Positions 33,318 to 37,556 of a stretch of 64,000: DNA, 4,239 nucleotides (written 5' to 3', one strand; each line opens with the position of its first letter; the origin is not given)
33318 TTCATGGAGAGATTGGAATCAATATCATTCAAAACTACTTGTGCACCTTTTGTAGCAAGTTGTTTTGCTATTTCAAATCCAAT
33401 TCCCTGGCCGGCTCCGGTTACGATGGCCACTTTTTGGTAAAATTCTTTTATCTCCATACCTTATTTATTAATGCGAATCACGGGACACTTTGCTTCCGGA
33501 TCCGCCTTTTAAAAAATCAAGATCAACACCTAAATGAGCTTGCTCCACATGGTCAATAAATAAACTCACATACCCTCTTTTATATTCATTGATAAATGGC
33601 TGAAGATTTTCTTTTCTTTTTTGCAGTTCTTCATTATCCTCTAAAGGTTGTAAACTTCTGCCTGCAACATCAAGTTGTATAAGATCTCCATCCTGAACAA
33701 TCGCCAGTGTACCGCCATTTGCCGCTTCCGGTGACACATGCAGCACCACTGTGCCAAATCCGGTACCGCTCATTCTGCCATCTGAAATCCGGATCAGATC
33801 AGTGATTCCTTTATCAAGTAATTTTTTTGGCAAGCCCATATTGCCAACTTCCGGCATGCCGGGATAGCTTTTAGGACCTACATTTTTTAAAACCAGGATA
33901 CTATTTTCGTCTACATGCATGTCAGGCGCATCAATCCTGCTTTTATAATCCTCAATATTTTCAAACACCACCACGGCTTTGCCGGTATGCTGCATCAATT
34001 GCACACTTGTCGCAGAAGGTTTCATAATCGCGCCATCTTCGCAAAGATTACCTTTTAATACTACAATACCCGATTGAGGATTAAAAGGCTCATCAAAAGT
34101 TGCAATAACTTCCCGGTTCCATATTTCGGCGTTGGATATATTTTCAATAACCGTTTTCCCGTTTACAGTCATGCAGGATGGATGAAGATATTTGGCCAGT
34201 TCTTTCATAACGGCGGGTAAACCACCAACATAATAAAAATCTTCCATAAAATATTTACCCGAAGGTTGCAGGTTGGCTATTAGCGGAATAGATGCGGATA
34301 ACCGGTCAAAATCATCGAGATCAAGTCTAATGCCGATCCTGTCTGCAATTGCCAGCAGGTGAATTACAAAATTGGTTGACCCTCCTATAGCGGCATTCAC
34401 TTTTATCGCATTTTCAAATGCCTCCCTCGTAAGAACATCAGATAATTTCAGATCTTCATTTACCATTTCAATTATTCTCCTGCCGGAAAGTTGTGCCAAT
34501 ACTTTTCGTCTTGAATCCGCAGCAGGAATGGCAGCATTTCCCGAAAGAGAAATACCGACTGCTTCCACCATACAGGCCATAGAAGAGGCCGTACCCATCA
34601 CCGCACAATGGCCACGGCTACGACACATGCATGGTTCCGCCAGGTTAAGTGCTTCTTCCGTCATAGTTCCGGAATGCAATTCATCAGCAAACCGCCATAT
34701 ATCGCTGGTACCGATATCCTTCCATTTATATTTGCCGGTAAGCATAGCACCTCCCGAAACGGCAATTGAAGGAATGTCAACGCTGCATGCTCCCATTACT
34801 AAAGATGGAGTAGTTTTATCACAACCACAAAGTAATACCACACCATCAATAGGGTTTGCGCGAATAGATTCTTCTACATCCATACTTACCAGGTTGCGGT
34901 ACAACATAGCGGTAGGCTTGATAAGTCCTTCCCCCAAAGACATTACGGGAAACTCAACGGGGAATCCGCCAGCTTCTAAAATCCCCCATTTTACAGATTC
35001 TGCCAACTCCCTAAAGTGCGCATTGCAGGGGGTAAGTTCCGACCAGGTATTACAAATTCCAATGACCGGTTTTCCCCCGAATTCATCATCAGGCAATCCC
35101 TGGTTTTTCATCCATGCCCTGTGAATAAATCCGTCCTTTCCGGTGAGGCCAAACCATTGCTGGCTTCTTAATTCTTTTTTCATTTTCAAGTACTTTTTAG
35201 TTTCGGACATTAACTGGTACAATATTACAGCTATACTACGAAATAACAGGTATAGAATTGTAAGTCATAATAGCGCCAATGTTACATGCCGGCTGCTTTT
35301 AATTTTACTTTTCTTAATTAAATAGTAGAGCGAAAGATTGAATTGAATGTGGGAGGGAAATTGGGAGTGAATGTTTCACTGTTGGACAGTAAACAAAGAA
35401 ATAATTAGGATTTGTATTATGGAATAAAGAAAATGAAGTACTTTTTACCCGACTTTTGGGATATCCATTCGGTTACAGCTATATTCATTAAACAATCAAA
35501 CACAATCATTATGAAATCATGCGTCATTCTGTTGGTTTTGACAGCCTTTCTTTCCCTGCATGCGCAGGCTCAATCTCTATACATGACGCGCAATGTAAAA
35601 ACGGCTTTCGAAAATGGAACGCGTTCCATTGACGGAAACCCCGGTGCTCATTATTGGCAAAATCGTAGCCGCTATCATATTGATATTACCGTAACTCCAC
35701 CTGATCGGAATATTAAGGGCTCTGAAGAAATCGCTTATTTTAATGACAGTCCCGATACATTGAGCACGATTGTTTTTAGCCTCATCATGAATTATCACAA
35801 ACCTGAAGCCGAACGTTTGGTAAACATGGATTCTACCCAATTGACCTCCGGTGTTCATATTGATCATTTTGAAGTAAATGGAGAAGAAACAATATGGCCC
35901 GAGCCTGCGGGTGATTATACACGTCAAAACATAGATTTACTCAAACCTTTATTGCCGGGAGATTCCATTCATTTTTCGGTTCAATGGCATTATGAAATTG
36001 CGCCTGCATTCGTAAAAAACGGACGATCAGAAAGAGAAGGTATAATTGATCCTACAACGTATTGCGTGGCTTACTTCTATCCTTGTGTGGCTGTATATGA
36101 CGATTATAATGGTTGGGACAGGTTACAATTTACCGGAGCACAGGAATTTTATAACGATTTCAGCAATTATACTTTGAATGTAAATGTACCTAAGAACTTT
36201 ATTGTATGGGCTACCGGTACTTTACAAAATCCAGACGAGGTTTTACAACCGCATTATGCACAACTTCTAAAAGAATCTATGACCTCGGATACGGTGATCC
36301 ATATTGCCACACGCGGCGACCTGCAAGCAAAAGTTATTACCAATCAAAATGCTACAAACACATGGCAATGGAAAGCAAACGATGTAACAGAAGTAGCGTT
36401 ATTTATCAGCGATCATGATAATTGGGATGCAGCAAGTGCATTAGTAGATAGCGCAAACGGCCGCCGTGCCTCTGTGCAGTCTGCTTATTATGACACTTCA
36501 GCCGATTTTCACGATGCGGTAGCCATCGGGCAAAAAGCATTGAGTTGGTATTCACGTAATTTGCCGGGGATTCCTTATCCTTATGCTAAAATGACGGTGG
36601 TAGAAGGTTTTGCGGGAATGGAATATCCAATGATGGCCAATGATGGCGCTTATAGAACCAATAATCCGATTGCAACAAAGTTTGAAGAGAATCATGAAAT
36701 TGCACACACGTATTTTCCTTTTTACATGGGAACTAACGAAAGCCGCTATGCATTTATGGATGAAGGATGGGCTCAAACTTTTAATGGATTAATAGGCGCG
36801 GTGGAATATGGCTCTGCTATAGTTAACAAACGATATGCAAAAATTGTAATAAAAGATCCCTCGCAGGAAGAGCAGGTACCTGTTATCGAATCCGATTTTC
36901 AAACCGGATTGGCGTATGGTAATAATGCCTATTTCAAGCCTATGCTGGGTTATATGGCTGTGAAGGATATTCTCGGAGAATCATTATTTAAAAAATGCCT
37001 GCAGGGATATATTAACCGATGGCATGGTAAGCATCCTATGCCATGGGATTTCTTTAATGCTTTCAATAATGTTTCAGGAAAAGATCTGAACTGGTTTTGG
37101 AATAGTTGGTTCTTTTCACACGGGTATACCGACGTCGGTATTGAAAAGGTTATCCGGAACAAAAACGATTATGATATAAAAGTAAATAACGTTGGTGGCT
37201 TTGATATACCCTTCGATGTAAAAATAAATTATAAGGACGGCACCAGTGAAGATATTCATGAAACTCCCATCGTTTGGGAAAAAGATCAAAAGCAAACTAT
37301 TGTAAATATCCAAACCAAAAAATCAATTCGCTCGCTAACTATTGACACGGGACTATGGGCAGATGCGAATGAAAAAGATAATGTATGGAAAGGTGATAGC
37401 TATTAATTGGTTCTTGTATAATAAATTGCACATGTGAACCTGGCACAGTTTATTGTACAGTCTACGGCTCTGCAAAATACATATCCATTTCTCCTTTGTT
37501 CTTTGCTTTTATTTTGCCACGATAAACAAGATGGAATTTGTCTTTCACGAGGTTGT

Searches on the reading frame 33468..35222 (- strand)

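Call 11: search_protein_families(library=pfam, proteins=[window:33468-35222:-])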
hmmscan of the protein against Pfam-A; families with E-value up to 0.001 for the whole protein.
window:33468-35222:- (584 aa): 2 families
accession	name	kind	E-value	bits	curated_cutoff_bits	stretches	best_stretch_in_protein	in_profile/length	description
PF00920.27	ILVD_EDD_N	-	1.6e-114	382.8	27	1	51-361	1-316/316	Dihydroxy-acid/6-phosphogluconate dehydratase N-terminal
PF24877.1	ILV_EDD_C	-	1.2e-56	191.6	27.7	1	371-565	1-190/191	Dihydroxy-acid/6-phosphogluconate dehydratase C-terminal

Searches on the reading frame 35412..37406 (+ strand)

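Call 12: search_protein_families(library=pfam, proteins=[window:35412-37406:+])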
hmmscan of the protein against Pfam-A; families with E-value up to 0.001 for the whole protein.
window:35412-37406:+ (664 aa): 1 family
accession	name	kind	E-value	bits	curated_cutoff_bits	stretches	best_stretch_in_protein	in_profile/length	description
PF01433.26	Peptidase_M1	-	2.1e-10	41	27.7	1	427-566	72-218/218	Peptidase family M1 domain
